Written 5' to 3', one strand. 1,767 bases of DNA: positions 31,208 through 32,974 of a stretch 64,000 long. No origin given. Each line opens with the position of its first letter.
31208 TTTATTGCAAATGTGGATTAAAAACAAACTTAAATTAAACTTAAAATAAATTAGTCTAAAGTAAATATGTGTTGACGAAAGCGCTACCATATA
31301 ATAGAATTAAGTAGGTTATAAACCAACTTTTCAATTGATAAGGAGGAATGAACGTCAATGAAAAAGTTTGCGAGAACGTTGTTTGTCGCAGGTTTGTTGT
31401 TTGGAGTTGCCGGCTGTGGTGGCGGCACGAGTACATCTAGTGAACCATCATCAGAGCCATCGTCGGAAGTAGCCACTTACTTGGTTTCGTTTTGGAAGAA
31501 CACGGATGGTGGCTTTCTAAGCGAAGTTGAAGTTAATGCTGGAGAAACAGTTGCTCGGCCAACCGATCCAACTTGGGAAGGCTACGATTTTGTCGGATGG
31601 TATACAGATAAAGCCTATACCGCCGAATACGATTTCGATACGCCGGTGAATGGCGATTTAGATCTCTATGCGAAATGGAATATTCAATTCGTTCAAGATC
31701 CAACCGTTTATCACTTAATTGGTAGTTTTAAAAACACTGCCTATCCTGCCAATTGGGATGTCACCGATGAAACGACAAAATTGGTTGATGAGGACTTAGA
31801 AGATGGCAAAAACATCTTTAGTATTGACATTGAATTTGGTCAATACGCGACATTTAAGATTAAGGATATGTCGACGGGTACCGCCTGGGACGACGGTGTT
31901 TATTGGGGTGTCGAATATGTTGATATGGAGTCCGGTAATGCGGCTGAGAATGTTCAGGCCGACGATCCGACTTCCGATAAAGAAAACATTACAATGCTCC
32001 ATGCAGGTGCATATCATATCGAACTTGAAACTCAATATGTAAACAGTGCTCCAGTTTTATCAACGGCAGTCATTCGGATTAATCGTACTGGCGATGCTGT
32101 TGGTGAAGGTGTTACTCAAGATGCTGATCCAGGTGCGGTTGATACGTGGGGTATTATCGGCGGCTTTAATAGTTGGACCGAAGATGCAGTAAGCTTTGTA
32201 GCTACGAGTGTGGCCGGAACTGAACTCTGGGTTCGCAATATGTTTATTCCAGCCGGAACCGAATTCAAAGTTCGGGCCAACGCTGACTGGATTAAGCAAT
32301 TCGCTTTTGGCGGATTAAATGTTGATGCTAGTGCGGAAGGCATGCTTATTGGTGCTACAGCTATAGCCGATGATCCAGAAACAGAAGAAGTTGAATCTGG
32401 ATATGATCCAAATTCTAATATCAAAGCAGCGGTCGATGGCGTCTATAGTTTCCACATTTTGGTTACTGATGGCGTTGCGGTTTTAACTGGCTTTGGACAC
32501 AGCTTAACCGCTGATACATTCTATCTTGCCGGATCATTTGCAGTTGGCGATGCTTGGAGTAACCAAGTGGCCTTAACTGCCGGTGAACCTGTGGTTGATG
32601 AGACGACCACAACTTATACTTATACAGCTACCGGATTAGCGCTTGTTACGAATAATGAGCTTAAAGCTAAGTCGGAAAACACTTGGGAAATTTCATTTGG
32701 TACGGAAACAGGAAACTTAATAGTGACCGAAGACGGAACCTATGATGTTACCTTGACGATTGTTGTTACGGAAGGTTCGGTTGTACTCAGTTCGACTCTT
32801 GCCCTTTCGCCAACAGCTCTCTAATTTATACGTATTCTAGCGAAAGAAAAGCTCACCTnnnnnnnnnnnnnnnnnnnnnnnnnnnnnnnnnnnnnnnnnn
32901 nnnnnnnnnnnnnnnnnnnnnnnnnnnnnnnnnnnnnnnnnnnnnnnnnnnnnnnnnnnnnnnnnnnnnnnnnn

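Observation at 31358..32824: Non-catalytic lipoprotein with one Flg_new repeat and three GSFNNW-type starch-binding-like modules inside the pullulan locus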

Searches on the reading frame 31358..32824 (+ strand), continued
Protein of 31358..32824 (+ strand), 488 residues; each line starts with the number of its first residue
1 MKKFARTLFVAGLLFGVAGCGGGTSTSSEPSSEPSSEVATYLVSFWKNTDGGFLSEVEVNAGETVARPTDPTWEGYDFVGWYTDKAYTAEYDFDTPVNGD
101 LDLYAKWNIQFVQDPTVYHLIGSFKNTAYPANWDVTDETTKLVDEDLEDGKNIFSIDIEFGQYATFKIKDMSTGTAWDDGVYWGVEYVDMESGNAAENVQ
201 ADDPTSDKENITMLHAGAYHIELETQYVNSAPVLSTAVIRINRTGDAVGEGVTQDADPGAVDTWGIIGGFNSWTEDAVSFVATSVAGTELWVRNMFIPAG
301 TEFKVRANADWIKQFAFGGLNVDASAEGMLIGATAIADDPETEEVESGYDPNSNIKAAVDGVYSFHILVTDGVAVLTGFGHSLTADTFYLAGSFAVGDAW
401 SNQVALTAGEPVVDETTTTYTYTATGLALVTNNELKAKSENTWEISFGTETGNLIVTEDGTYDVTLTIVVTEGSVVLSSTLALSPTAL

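Call 38: predict_structure(alignment_id=A3)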
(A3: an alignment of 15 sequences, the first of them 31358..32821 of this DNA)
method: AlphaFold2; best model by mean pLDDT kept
length: 488 residues; sequences in the alignment: 15
mean_pLDDT: 72.5   pTM: 0.46
mean pLDDT of the five models: 72.5, 72.3, 72.0, 71.7, 70.6
residues with pLDDT >= 90: 123; 70-90: 182; 50-70: 94; < 50: 89
segments of 3 or more residues with pLDDT < 50: 1-35, 175-178, 203-207, 257-261, 312-349
pLDDT, mean of each block of 10 residues (from residue 1): 38 33 36 61 91 92 95 91 94 97 93 85 66 67 71 87 77 55 74 68 51 82 87 84 82 54 70 65 56 83 70 41 30 36 36 67 76 66 85 74 90 93 93 89 80 87 94 79 85
secondary structure, 60 per line:
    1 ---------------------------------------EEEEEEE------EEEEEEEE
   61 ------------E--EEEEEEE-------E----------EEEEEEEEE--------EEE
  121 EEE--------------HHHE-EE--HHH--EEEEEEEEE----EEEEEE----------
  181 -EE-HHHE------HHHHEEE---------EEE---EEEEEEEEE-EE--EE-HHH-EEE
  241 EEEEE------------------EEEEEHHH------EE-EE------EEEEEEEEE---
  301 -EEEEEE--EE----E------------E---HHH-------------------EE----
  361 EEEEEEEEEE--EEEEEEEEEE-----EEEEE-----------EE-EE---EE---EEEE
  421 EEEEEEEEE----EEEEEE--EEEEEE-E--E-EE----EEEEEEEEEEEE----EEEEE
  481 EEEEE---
elements in order: E40-46 E53-60 E76-82 E101-109 E118-123 E152-160 E165-170 H195-198 E199-201 E211-213 E217-225 E238-245 E264-268 E289-297 E302-307 E361-370 E373-382 E388-392 E417-429 E434-439 E442-447 E460-471 E476-485

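Call 40: fold_search(model_id=the predicted structure, library=pdb)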
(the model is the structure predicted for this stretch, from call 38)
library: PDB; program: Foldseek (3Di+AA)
matches with E <= 10: 238; with E <= 0.001: 5
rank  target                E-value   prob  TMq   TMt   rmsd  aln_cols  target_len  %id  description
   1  4fch_A                5.7e-06  1.00  0.24  0.45   7.8       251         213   14  Crystal Structure SusE from Bacteroides thetaiotaomicron with maltoheptaose (released 2012-08-29)
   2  4fe9_A                1.0e-05  1.00  0.23  0.24  25.1       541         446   12  Crystal Structure of SusF from Bacteroides thetaiotaomicron (released 2012-08-29)
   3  4fem_A                2.0e-05  1.00  0.23  0.44   7.8       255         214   13  Structure of SusE with alpha-cyclodextrin (released 2012-08-29)
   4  10qf                  2.1e-05  0.97  0.14  0.14  24.2       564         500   12  Crystal Structure of Treponema denticola Sialidase (TDE_0471) (released 2026-02-25)
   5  10qi                  8.8e-05  0.89  0.14  0.13  25.4       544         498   12  Crystal Structure of Treponema denticola Sialidase (TDE_0471) D165A mutant bound to 3'-sialyllactose (only Neu5Ac visibl (released 2026-02-25)
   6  2y5p_C                2.8e-03  1.00  0.14  0.86   1.3        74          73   34  B-repeat of Listeria monocytogenes InlB (internalin B) (released 2011-02-23)
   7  9qr4_A                3.9e-03  1.00  0.13  0.18   1.7        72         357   35  InlB392_T336Y: T336Y variant of Listeria monocytogenes InlB (internalin B) residues 36-392 (released 2025-12-03)
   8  2y5p_A                4.3e-03  1.00  0.14  0.86   1.4        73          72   34  B-repeat of Listeria monocytogenes InlB (internalin B) (released 2011-02-23)
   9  2y5p_D                4.8e-03  1.00  0.14  0.86   1.3        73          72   34  B-repeat of Listeria monocytogenes InlB (internalin B) (released 2011-02-23)
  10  9qr5                  5.5e-03  1.00  0.13  0.18   1.8        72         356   36  InlB392_V333E: V333E variant of Listeria monocytogenes InlB (internalin B) residues 36-392 (released 2025-11-26)
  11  7pv9_A                5.8e-03  1.00  0.13  0.18   1.4        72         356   36  Listeria monocytogene InlB (internalin B) residues 36-392 (internalin domain and B-repeat) (released 2022-01-26)
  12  7nms                  7.7e-03  1.00  0.13  0.18   1.4        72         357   36  InlB392_T332E: T332E variant of Listeria monocytogenes InlB (internalin B) residues 36-392 (released 2022-01-26)
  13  9qr4_C                2.3e-02  1.00  0.13  0.18   1.8        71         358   35  InlB392_T336Y: T336Y variant of Listeria monocytogenes InlB (internalin B) residues 36-392 (released 2025-12-03)
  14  3f83                  1.1e-01  0.04  0.08  0.07  34.4       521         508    8  Structure of fusion complex of the minor pilin CfaE and major pilin CfaB of CFA/I pili from ETEC E. coli (released 2009-08-11)
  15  4kcb_B                1.8e-01  0.06  0.09  0.12  20.3       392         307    7  Crystal Structure of Exo-1,5-alpha-L-arabinanase from Bovine Ruminal Metagenomic Library (released 2014-02-05)
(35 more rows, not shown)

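Call 59: find_encoding_contigs(protein=P0001, flank=10000, max_places=3)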
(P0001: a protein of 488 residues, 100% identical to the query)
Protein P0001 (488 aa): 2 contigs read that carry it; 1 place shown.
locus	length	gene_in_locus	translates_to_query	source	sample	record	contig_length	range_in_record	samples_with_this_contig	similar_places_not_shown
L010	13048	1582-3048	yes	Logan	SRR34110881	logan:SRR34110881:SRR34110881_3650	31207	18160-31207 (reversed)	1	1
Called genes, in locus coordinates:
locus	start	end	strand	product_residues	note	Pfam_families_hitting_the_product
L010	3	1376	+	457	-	?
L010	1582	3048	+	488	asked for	PF09479:Flg_new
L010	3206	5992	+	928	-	PF03714:PUD (weak), PF02922:CBM_48, PF00128:Alpha-amylase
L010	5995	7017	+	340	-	PF06271:RDD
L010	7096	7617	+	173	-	-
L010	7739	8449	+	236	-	PF01048:PNP_UDP_1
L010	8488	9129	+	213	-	-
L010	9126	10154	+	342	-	-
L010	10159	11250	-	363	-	-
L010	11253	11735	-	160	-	-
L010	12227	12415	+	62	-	-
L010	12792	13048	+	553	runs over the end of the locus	PF00749:tRNA-synt_1c, PF19269:Anticodon_2 (weak)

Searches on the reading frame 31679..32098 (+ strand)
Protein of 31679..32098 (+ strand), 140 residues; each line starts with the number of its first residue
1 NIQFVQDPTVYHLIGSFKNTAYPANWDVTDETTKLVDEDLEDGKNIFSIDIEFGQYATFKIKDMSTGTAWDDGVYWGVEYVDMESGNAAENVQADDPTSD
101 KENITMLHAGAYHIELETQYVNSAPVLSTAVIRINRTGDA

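Call 50: search_solved_structures(query=A4, max_evalue=10, show_alignments=2)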
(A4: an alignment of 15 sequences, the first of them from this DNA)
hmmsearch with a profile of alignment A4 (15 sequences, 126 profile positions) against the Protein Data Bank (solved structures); distinct sequences matched with E-value up to 10: 3.
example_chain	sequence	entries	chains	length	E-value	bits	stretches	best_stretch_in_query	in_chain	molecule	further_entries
1i78_A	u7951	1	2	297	0.018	18.6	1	10-105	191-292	PROTEASE VII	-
1ixx_A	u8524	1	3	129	0.4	14.3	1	39-97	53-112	COAGULATION FACTORS IX/X-BINDING PROTEIN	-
7xw0_A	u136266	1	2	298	0.89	13.1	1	10-92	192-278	OmpT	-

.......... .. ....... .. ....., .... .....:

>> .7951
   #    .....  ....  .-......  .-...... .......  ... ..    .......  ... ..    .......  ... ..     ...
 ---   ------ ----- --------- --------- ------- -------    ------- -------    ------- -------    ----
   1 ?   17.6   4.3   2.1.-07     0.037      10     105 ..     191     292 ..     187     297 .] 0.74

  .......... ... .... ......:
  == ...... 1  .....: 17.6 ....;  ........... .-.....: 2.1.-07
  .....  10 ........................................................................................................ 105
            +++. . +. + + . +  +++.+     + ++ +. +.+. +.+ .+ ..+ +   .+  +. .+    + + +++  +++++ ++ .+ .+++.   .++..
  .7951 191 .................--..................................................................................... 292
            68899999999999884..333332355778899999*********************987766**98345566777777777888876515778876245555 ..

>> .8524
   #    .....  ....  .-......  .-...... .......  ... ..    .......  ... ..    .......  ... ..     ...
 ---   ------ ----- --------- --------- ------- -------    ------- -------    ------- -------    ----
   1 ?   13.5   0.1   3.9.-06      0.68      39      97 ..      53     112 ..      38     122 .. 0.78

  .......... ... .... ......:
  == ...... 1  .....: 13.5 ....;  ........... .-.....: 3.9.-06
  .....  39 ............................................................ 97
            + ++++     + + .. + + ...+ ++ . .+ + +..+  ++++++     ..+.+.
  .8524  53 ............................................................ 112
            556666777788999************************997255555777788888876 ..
